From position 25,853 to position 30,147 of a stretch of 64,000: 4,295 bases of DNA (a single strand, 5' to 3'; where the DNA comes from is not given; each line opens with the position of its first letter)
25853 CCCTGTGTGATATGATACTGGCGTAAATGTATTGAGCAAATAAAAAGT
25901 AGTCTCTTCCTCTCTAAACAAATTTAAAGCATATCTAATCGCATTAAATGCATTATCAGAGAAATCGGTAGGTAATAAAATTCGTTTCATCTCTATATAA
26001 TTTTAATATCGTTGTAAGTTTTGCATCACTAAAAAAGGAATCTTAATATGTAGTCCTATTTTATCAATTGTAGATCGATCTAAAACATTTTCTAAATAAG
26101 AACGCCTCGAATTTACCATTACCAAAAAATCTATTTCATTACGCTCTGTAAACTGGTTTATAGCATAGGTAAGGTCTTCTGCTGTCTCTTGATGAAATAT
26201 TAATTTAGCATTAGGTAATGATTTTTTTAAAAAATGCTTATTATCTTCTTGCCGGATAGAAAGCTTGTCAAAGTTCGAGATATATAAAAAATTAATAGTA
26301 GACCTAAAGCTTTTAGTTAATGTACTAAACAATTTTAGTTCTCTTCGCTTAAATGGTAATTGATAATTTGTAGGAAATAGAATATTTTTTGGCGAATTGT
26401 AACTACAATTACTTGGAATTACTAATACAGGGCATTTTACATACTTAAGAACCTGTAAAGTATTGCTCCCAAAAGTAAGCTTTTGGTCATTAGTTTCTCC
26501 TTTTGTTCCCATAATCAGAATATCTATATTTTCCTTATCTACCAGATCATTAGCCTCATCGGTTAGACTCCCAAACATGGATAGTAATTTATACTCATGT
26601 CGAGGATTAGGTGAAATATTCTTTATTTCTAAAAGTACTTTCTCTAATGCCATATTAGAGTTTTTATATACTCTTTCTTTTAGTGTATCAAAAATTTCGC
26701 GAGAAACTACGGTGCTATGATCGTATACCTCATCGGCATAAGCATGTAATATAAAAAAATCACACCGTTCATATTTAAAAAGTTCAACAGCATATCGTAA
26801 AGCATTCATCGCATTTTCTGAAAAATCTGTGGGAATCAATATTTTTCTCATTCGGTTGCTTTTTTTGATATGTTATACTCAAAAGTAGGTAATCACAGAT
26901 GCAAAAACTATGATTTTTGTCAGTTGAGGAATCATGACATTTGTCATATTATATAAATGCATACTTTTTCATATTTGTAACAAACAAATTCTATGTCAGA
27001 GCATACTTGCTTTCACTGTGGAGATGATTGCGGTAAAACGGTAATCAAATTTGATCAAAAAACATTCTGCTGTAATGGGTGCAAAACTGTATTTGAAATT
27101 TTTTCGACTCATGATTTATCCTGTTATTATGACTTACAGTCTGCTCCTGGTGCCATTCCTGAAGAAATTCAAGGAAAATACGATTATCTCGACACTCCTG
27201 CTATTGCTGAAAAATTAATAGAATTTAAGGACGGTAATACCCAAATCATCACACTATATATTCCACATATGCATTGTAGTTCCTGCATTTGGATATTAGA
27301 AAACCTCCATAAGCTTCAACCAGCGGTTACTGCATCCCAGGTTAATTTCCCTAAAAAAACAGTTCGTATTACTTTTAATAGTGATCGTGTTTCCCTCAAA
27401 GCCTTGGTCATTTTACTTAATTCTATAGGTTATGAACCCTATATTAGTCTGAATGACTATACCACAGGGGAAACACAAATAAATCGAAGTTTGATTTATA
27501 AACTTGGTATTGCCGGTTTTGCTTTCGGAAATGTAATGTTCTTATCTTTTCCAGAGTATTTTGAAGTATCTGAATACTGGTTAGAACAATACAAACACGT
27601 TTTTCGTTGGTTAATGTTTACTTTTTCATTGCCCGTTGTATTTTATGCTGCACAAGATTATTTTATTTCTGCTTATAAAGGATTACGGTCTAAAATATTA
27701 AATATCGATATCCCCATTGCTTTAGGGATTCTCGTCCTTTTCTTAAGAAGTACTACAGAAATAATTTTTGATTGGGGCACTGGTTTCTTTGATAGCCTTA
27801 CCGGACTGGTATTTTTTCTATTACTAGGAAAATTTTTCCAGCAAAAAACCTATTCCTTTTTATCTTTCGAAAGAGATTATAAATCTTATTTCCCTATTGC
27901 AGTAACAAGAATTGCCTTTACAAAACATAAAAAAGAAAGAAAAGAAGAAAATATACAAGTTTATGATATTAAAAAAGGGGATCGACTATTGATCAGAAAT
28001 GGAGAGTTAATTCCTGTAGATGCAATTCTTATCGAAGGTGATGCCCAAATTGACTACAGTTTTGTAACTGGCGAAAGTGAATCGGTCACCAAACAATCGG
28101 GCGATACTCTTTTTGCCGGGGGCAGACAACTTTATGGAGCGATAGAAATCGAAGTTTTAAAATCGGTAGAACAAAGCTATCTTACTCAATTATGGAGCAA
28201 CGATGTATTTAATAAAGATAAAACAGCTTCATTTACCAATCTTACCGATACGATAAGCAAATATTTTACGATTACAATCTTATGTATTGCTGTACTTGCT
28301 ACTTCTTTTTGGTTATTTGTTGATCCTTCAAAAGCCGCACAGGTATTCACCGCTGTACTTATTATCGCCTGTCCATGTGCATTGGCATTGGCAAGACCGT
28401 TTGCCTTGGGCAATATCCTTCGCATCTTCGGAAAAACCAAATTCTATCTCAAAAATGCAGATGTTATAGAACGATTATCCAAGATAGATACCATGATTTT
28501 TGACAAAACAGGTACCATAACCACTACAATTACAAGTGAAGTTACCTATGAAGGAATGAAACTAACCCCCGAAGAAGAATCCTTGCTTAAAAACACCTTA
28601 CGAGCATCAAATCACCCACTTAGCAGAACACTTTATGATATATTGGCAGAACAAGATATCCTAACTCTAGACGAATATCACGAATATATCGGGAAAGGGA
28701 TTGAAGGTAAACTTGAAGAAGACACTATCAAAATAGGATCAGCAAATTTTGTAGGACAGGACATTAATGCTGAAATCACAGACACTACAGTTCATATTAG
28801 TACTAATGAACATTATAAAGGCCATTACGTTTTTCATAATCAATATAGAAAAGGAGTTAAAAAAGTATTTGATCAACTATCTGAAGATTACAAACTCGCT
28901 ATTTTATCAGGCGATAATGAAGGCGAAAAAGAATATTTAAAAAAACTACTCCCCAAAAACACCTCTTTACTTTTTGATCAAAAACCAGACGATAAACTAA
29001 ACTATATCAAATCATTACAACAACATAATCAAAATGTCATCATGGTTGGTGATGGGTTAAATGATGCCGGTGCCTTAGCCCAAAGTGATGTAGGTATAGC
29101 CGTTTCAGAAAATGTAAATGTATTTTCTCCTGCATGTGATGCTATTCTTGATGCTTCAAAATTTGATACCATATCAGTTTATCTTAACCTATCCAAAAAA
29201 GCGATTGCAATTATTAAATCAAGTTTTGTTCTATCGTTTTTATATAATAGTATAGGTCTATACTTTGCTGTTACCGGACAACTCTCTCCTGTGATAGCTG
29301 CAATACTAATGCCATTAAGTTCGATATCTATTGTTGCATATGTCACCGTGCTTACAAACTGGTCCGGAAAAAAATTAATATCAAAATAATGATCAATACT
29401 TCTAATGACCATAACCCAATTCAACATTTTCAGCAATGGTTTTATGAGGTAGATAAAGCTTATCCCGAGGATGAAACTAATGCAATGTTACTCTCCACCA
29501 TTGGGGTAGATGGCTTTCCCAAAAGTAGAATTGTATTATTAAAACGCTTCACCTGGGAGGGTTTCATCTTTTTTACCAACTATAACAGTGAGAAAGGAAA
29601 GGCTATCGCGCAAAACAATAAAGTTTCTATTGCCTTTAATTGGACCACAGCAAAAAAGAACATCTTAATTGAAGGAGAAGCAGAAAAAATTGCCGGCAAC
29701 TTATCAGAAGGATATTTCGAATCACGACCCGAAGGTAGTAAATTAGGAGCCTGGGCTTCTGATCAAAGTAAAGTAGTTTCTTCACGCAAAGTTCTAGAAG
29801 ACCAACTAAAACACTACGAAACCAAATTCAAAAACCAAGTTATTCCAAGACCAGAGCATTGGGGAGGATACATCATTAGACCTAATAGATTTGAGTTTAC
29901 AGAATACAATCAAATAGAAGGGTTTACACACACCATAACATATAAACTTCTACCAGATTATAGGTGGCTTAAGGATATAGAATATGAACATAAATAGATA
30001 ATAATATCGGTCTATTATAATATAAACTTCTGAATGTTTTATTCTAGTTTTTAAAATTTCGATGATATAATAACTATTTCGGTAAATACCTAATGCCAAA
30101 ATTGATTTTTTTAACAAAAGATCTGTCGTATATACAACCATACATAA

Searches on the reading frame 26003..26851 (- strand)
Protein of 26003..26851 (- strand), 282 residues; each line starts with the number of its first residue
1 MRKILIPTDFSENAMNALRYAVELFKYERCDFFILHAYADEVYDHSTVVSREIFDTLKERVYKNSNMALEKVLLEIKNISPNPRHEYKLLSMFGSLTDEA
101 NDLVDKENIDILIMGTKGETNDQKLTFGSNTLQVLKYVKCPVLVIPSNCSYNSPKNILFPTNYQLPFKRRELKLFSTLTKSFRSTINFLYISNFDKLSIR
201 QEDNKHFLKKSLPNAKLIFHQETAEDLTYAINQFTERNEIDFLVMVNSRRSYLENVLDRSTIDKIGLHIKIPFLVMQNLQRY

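Call 13: search_protein_families(library=pfam, proteins=[window:26003-26851:-], max_evalue=0.001)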
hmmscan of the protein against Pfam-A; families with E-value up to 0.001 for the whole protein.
window:26003-26851:- (282 aa): 1 family
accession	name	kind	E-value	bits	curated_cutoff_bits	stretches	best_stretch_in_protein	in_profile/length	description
PF00582.32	Usp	-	2.3e-25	90.2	24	1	1-146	1-141/141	Universal stress protein family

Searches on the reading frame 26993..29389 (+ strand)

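Call 13: search_protein_families(library=pfam, proteins=[window:26993-29389:+], max_evalue=0.001)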
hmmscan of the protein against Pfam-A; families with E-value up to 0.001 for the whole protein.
window:26993-29389:+ (798 aa): 4 families
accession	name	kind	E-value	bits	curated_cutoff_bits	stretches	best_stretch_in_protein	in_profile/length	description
PF00122.25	E1-E2_ATPase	-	2.5e-40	138.4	28.1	1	311-476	8-175/181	E1-E2 ATPase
PF00702.32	Hydrolase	-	4.4e-18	66.8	26.4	1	498-698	1-190/191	haloacid dehalogenase-like hydrolase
PF12156.14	ATPase-cat_bd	-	3.1e-11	44.3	27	1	5-79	1-85/86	Putative metal-binding domain of cation transport ATPase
PF00403.32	HMA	-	1.3e-05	26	24.8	1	87-148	1-62/62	Heavy-metal-associated domain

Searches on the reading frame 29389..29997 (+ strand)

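Call 12: search_protein_families(library=pfam, proteins=[window:29389-29997:+], max_evalue=0.001)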
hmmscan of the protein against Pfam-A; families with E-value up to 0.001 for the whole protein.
window:29389-29997:+ (202 aa): 1 family
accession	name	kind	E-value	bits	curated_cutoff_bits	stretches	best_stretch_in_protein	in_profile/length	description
PF01243.27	PNPOx_N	-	1.2e-16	61.6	28.1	1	29-145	11-118/120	Pyridoxamine 5'-phosphate oxidase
